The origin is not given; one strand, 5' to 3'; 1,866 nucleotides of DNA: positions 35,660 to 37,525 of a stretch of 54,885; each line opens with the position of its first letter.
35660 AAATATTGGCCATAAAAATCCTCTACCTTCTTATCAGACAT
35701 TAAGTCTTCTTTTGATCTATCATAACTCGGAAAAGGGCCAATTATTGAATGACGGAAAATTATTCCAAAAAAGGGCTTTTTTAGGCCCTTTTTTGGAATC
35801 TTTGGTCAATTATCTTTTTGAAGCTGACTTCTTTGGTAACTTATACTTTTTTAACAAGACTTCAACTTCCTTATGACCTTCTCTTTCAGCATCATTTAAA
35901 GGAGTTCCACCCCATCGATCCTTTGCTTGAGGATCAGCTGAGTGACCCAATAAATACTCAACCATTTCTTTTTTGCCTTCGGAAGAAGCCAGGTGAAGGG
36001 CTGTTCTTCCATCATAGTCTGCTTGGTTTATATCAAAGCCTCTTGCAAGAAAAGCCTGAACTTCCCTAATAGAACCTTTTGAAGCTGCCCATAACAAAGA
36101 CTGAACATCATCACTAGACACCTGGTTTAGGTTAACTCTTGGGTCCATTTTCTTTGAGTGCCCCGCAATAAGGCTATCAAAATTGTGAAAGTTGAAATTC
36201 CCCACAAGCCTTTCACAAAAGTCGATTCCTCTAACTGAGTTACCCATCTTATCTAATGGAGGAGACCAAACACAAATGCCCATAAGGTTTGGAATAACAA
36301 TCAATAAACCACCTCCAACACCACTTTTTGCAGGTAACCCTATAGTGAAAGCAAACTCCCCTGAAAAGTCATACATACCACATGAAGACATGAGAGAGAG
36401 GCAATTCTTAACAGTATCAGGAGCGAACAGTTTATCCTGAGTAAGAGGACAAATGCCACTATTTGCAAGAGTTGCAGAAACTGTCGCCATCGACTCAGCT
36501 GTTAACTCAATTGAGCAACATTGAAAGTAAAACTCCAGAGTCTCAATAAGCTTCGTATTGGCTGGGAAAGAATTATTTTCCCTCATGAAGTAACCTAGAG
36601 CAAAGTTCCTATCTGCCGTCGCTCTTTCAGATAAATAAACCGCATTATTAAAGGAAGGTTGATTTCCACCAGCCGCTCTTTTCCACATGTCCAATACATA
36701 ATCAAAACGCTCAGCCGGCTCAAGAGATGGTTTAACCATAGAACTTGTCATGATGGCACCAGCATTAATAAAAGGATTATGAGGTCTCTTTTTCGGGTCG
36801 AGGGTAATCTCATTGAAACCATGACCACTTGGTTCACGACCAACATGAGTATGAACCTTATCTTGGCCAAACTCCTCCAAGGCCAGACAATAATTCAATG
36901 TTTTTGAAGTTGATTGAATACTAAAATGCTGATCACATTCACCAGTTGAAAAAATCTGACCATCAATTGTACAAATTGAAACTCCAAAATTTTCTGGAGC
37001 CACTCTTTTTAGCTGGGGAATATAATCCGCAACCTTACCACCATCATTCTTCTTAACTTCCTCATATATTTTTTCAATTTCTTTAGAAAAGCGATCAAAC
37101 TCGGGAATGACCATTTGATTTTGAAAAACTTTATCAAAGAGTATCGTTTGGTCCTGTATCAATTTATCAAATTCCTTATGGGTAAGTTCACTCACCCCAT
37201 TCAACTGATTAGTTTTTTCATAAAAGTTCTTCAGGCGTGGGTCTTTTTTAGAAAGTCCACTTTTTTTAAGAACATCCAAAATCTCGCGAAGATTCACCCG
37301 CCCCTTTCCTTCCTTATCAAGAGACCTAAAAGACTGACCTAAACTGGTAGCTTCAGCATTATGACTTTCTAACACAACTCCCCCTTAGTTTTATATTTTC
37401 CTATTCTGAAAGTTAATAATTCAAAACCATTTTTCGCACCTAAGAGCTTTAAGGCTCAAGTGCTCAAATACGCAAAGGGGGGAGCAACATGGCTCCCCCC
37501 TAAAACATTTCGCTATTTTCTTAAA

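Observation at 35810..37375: Bacterial glutaminase with the complete three-module architecture of animal kidney-type glutaminase (GLS)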

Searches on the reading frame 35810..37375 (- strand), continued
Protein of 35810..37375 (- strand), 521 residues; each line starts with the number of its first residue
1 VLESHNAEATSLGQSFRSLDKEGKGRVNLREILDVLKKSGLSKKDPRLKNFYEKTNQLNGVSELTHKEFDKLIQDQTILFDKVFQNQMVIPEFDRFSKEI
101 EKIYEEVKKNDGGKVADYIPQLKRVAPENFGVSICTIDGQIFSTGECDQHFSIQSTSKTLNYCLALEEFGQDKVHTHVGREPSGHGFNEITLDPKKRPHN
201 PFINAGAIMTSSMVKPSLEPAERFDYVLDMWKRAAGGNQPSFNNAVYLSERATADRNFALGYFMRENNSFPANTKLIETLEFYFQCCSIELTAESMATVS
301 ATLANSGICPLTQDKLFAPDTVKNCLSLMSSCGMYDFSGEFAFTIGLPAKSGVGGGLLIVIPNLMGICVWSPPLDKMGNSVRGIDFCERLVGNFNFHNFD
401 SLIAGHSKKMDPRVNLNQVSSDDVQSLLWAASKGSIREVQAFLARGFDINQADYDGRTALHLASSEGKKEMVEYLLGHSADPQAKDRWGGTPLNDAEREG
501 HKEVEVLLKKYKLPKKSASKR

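Call 51: find_encoding_contigs(protein=P0093, flank=6000, max_places=1)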
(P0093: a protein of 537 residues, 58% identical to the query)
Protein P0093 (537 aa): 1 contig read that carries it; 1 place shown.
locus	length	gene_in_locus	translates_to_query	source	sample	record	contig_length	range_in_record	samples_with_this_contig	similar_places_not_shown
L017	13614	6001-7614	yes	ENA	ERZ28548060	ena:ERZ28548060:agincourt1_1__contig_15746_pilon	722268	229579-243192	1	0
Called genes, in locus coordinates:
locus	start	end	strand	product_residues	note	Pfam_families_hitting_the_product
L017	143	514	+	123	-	-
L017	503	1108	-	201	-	-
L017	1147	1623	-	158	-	-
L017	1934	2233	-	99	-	-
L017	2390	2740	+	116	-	PF13675:PilJ (weak)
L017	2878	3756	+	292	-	PF00512:HisKA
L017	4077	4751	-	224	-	PF00072:Response_reg, PF00486:Trans_reg_C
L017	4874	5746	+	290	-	PF03951:Gln-synt_N, PF00120:Gln-synt_C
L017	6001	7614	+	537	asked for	PF17959:EF-hand_14, PF04960:Glutaminase, PF12796:Ank_2, PF13606:Ank_3 (faint), PF13637:Ank_4, PF00023:Ank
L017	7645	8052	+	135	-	PF13417:GST_N_3 (weak)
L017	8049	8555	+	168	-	PF14497:GST_C_3 (weak), PF17171:GST_C_6 (weak)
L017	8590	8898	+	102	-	-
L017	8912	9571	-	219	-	PF06314:ADC (weak), PF09844:DUF2071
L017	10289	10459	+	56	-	-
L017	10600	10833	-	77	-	PF20398:DUF6691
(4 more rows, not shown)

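Call 52: find_encoding_contigs(protein=P0053, flank=6000, max_places=1)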
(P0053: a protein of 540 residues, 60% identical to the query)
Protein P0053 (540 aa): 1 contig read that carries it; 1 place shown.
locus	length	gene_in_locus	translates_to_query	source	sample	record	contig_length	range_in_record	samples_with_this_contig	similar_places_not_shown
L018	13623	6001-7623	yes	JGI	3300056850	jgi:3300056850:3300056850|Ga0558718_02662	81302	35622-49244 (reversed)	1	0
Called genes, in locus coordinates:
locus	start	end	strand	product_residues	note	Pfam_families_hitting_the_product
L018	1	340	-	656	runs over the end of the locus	PF12838:Fer4_7 (faint), PF00037:Fer4 (faint), PF12797:Fer4_2 (weak), PF13237:Fer4_10, PF13183:Fer4_8, PF13187:Fer4_9, PF02754:CCG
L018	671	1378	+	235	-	PF00196:GerE (weak)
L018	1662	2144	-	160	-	PF00072:Response_reg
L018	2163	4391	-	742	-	PF13675:PilJ, PF00989:PAS (weak), PF12860:PAS_7 (weak), PF13426:PAS_9 (weak), PF08448:PAS_4, PF07568:HisKA_2, PF13581:HATPase_c_2 (weak), PF02518:HATPase_c, +1 more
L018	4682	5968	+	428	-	PF00909:Ammonium_transp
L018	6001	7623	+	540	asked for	PF17959:EF-hand_14, PF04960:Glutaminase, PF12796:Ank_2, PF13606:Ank_3 (faint), PF13637:Ank_4, PF13857:Ank_5 (weak), PF00023:Ank (weak)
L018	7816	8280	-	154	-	-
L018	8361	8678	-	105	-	PF06902:Fer4_19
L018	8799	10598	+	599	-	PF24575:TPR_Slam (faint), PF07719:TPR_2 (faint), PF13174:TPR_6 (faint), PF13181:TPR_8 (faint), PF13424:TPR_12 (faint), PF13428:TPR_14 (faint), PF13432:TPR_16 (faint), PF13525:YfiO (faint), +1 more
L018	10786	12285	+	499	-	PF01039:Carboxyl_trans, PF03255:ACCA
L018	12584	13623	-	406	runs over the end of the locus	PF22612:GH113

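Call 53: find_encoding_contigs(protein=P0113, flank=6000, max_places=1)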
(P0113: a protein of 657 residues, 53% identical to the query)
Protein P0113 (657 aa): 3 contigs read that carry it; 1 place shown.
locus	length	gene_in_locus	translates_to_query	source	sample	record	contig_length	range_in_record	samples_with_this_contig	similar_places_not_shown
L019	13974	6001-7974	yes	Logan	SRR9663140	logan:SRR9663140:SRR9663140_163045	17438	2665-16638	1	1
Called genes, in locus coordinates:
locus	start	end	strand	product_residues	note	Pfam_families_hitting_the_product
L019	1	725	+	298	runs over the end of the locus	PF01522:Polysacc_deac_1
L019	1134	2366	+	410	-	PF02515:CoA_transf_3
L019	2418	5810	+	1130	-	PF00289:Biotin_carb_N, PF02786:CPSase_L_D2, PF02785:Biotin_carb_C, PF00364:Biotin_lipoyl, PF01039:Carboxyl_trans, PF03255:ACCA (weak)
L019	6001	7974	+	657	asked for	PF17959:EF-hand_14, PF04960:Glutaminase, PF12796:Ank_2, PF13606:Ank_3 (faint), PF13857:Ank_5 (weak), PF00023:Ank (weak), PF12796:Ank_2, PF13637:Ank_4 (weak), +1 more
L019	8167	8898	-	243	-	PF07317:PilZN, PF07238:PilZ (weak)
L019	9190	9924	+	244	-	PF03649:UPF0014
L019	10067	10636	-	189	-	PF01470:Peptidase_C15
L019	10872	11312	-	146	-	PF10604:Polyketide_cyc2, PF03364:Polyketide_cyc (faint)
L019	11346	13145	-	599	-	PF13365:Trypsin_2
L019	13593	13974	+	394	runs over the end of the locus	?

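Call 54: predict_structure(alignment_id=A1)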
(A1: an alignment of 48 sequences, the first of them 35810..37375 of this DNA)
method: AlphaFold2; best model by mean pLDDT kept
length: 521 residues; sequences in the alignment: 48
mean_pLDDT: 86.7   pTM: 0.77
mean pLDDT of the five models: 86.7, 86.7, 86.6, 86.3, 84.4
residues with pLDDT >= 90: 312; 70-90: 140; 50-70: 49; < 50: 20
segments of 3 or more residues with pLDDT < 50: 1-9, 514-521
pLDDT, mean of each block of 10 residues (from residue 1): 42 67 83 91 91 87 88 88 84 94 97 91 93 97 97 94 98 94 60 87 92 95 97 97 93 90 94 95 96 98 98 96 92 59 82 93 96 90 94 85 70 66 78 77 67 88 94 88 90 94 92 50 33
secondary structure, 60 per line:
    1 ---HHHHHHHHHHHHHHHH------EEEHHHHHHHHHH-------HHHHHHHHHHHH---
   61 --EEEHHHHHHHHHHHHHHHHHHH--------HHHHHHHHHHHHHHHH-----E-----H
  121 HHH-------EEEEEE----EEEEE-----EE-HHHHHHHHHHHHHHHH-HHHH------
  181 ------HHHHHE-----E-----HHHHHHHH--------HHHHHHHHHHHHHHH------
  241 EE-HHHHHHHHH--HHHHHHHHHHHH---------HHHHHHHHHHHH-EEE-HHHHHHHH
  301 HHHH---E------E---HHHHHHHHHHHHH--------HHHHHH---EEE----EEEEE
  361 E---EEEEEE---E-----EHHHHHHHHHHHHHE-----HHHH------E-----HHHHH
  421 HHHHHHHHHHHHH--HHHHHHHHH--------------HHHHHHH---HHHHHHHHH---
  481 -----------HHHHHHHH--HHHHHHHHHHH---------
elements in order: H4-19 E26-28 H29-38 H46-57 E63-65 H66-84 H93-108 H120-123 E131-136 E141-145 H154-169 H171-174 H187-191 H204-211 H220-234 H244-252 H255-266 H276-287 E289-291 H293-304 H319-331 H340-345 E349-351 E356-361 E365-370 H381-393 H400-403 H416-433 H436-444 H459-465 H469-477 H492-499 H502-512
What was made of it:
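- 37103..37330 (-): N-terminal EF-hand-like helical module (res 16-91). Loop 1 is D20-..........-E31 and is non-canonical (Glu at loop position 3, Lys at position 5). The model shows two helix-loop-helix units with paired short strands at 26-28 and 63-65 (call 54).
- On GLS-type (KGA/GLS2-like) multidomain glutaminase: The model shows a helix-loop-helix pair (call 54). Three helix pairs in the model (call 54).
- Structure: AF2 pLDDT 86.7 (call 54). The activation loop is poorly modelled (pLDDT about 60 around res 181-190, call 54).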

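Call 58: fold_search(model_id=the predicted structure, library=pdb)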
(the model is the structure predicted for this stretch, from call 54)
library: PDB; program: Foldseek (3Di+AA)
matches with E <= 10: 1614; with E <= 0.001: 677
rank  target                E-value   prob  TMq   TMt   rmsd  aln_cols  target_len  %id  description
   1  8gwr_A                1.8e-45  1.00  0.74  0.78   9.1       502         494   45  Near full length Kidney type Glutaminase in complex with 2,2-Dimethyl-2,3-Dihydrobenzo[a] Phenanthridin-4(1H)-one (DDP (released 2022-12-21)
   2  8gwr_B                1.2e-44  1.00  0.84  0.87   3.6       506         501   45  Near full length Kidney type Glutaminase in complex with 2,2-Dimethyl-2,3-Dihydrobenzo[a] Phenanthridin-4(1H)-one (DDP (released 2022-12-21)
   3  5uqe_D                2.5e-42  1.00  0.81  0.83   4.0       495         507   46  Multidomain structure of human kidney-type glutaminase(KGA/GLS) (released 2017-05-24)
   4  5uqe_B                1.1e-40  1.00  0.82  0.85   3.8       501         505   46  Multidomain structure of human kidney-type glutaminase(KGA/GLS) (released 2017-05-24)
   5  8szl_C                1.0e-38  1.00  0.71  0.75   8.5       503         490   41  Human liver-type glutaminase (Apo form) (released 2024-03-13)
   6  5uqe_C                1.2e-38  1.00  0.73  0.78   8.0       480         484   47  Multidomain structure of human kidney-type glutaminase(KGA/GLS) (released 2017-05-24)
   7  8jub_B                2.1e-38  1.00  0.75  0.97   1.6       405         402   47  Crystal structure of glutaminase C in complex with compound 27 (released 2023-10-11)
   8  3uo9_C                3.7e-38  1.00  0.74  0.96   1.7       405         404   47  Crystal Structure of Human GAC in Complex with Glutamate and BPTES (released 2011-12-07)
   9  8jub_A                5.3e-38  1.00  0.73  0.94   1.6       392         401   48  Crystal structure of glutaminase C in complex with compound 27 (released 2023-10-11)
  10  5fi2_A                6.9e-38  1.00  0.75  0.95   1.7       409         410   47  Crystal structure of human GAC in complex with inhibitor UPGL_00009: 2-phenyl-~{N}-[5-[[(3~{R})-1-[5-(2-phenylethanoyl (released 2016-05-11)
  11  6ul9_B                8.3e-38  1.00  0.75  0.95   1.7       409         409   47  Crystal structure of human GAC in complex with inhibitor UPGL00023 (released 2020-10-14)
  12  5i94_A                8.3e-38  1.00  0.73  0.93   1.7       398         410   48  Crystal structure of human glutaminase C in complex with the inhibitor UPGL-00019 (released 2016-05-11)
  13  8jue_A                9.0e-38  1.00  0.75  0.97   1.6       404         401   47  Crystal structure of glutaminase C in complex with compound 11 (released 2023-10-11)
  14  8jue_B                1.2e-37  1.00  0.74  0.95   1.6       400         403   48  Crystal structure of glutaminase C in complex with compound 11 (released 2023-10-11)
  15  3uo9_A                1.4e-37  1.00  0.75  0.95   1.7       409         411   47  Crystal Structure of Human GAC in Complex with Glutamate and BPTES (released 2011-12-07)
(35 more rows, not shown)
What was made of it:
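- On GLS-type (KGA/GLS2-like) multidomain glutaminase: To 5uqe_B: 0.82 and 0.85 (call 58).
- Foldseek gives TM 0.84/0.87 to human KGA 8gwr_B over 506 columns, and rmsd 1.5-1.7 A to GAC chains (call 58).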

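Call 68: search_protein_representatives(protein=window:35810-37375:-)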
Query: 521 residues. Proteins with E-value up to 0.001 (for the whole library): 197929; up to 1e-10: 56950; up to 1e-30: 4904. The best 150 are listed.
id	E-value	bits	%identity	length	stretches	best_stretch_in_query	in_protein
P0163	3.0e-272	920.3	45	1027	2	25-508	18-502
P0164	3.0e-271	917.0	47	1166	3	16-479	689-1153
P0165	2.1e-269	910.9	48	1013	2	38-500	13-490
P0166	1.7e-265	898.0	46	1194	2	14-508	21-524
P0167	8.5e-256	866.0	46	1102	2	23-510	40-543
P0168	1.2e-251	852.4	45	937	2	90-509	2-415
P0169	2.0e-247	838.4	41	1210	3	25-500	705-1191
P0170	1.1e-244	829.4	50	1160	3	81-513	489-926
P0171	1.5e-244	828.9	46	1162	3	17-509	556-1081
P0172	2.7e-237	805.0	45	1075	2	58-509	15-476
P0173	2.3e-229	778.9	43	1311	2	79-505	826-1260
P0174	1.6e-228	776.0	41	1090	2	13-507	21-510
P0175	1.3e-212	723.5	40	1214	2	63-508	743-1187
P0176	8.5e-206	701.1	44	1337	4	64-509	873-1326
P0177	1.7e-201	686.9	41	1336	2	85-505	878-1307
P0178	1.1e-200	684.2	46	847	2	11-510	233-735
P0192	1.3e-163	561.9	49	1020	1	15-506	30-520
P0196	7.0e-157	539.7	50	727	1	19-518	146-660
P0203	1.8e-150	518.6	51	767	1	20-505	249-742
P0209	1.3e-146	505.9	47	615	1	22-513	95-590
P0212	3.2e-146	504.6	49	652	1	20-503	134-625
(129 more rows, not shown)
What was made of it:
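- The family is deeply diverse in bacteria (call 68).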

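Call 69: list_cluster_members(proteins=[P0163, P0164, P0166, P0170, P0178, P0192, P0196, P0203, P0209, P0212])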
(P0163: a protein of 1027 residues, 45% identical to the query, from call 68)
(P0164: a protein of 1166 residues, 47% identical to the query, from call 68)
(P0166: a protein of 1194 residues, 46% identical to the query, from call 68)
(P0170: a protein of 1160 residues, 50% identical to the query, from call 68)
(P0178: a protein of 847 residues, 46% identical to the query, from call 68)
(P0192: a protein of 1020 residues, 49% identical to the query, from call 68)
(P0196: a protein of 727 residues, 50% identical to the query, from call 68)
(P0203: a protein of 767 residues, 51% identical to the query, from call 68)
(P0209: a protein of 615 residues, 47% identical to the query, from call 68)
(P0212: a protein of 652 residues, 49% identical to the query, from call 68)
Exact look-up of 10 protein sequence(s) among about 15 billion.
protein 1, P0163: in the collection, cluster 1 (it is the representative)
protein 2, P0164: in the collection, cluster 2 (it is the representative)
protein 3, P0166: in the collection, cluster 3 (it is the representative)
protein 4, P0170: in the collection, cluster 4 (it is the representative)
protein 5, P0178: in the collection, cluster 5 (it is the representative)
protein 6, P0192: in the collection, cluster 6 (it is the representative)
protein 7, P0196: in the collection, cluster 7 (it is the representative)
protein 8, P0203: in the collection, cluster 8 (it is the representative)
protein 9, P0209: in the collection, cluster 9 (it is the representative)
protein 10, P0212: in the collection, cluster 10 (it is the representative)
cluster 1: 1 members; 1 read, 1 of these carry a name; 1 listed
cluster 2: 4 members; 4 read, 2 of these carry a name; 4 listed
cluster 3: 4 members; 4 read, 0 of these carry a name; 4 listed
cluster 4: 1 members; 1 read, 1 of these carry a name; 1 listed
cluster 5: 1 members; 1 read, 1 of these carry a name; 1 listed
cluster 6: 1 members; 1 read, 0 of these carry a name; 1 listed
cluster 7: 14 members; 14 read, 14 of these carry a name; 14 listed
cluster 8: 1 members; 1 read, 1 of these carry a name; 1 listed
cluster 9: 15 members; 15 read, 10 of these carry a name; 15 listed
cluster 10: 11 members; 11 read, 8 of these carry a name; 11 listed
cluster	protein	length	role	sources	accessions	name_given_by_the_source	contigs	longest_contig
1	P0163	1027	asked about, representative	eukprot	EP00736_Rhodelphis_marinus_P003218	Rmarinus@m.15786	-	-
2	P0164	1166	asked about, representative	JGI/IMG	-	-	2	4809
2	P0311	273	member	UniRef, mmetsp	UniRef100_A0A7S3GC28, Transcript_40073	Uncharacterized protein n=1 Tax=Palpitomonas bilix TaxID=652834 RepID=A0A7S3GC28_9EUKA | Transcript_40073/g.103722 ORF Transcript_40073/g.103722 Transcript_40073/m.103722 ...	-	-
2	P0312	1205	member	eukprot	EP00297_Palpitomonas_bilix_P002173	CAMPEP_0113894232 /NCGR_PEP_ID=MMETSP0780_2-20120614/16583_1 /TAXON_ID=652834 ...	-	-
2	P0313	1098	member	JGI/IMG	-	-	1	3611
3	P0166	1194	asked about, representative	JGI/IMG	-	-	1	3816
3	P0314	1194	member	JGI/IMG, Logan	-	-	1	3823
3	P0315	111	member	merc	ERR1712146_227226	-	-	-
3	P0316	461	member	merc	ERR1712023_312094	-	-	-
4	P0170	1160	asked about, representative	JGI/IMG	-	glutaminase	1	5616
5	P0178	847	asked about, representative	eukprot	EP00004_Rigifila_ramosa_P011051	TRINITY_DN232_c0_g1_i3.p1 TRINITY_DN232_c0_g1~~TRINITY_DN232_c0_g1_i3.p1 ORF ...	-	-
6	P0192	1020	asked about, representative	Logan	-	-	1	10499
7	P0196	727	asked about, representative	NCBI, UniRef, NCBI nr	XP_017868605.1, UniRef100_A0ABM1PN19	PREDICTED: glutaminase liver isoform, mitochondrial isoform X1 [Drosophila arizonae] | glutaminase n=1 Tax=Drosophila arizonae TaxID=7263 RepID=A0ABM1PN19_DROAR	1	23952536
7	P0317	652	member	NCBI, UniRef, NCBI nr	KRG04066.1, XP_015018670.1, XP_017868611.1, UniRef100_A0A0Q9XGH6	glutaminase liver isoform, mitochondrial isoform X7 [Drosophila mojavensis] | glutaminase n=2 Tax=mojavensis species complex TaxID=198037 RepID=A0A0Q9XGH6_DROMO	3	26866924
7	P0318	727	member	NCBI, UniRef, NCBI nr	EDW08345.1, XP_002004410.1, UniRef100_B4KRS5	glutaminase liver isoform, mitochondrial isoform X1 [Drosophila mojavensis] | glutaminase n=1 Tax=Drosophila mojavensis TaxID=7230 RepID=B4KRS5_DROMO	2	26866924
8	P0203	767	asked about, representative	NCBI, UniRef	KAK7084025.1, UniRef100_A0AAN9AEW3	hypothetical protein SK128_003480 [Halocaridina rubra] | glutaminase n=1 Tax=Halocaridina rubra TaxID=373956 RepID=A0AAN9AEW3_HALRR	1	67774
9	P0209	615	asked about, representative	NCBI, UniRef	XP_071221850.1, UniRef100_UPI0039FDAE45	glutaminase kidney isoform, mitochondrial-like isoform X1 [Salvelinus alpinus] | glutaminase kidney isoform, mitochondrial-like isoform X1 n=2 Tax=Salvelinus alpinus ...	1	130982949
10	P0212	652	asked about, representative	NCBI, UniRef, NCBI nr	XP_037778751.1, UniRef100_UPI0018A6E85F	glutaminase liver isoform, mitochondrial-like isoform X4 [Penaeus monodon] | glutaminase liver isoform, mitochondrial-like isoform X4 n=2 Tax=Penaeus monodon ...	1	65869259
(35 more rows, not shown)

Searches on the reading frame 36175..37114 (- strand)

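Call 30: search_solved_structures(query=window:36175-37114:-, max_evalue=1e-20, show_alignments=0)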
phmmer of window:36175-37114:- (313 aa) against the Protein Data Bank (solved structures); distinct sequences matched with E-value up to 1e-20: 29.
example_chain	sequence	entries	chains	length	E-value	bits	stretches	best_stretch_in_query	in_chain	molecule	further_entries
4o7d_A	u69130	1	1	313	5.7e-119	400.2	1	2-313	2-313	Glutaminase kidney isoform, mitochondrial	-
3czd_A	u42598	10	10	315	5.8e-119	400.2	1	2-313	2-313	Glutaminase kidney isoform | Glutaminase kidney isoform, mitochondrial | Glutaminase kidney isoform, mitochondrial 65 kDa chain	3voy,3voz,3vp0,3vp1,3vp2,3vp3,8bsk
3vp4_A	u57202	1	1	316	5.8e-119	400.2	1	2-313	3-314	Glutaminase kidney isoform, mitochondrial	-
5jyo_D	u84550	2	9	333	7.1e-119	399.9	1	2-313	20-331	Glutaminase kidney isoform, mitochondrial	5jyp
5uqe_A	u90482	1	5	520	8.2e-119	399.7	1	1-313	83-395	Glutaminase kidney isoform, mitochondrial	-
8ima_A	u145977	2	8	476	1e-118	399.4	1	2-313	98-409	Glutaminase kidney isoform, mitochondrial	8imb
8bsl_A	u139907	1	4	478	1e-118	399.4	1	2-313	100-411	Glutaminase kidney isoform, mitochondrial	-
7rgg_A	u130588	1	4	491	1.1e-118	399.3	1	2-313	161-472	Glutaminase kidney isoform, mitochondrial 68 kDa chain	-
6ul9_A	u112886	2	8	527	1.3e-118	399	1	2-313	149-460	Glutaminase kidney isoform, mitochondrial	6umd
3unw_A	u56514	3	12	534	1.3e-118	399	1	2-313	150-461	Glutaminase kidney isoform, mitochondrial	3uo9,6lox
8jub_A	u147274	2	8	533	1.4e-118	399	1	2-313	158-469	Glutaminase kidney isoform, mitochondrial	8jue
5fi2_A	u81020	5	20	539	1.4e-118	398.9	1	2-313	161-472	Glutaminase kidney isoform, mitochondrial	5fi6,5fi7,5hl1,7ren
8gwr_B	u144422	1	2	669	2.2e-118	398.3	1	2-313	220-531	Glutaminase kidney isoform, mitochondrial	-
5d3o_A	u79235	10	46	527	4.8e-118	397.2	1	2-313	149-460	Glutaminase kidney isoform, mitochondrial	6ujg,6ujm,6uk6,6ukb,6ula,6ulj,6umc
5wj6_B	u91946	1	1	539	5e-118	397.1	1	2-313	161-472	Glutaminase kidney isoform, mitochondrial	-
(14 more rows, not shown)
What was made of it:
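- Checked: Catalytic core alone (call 30): 400 bits to KGA against 189 to YbaS.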
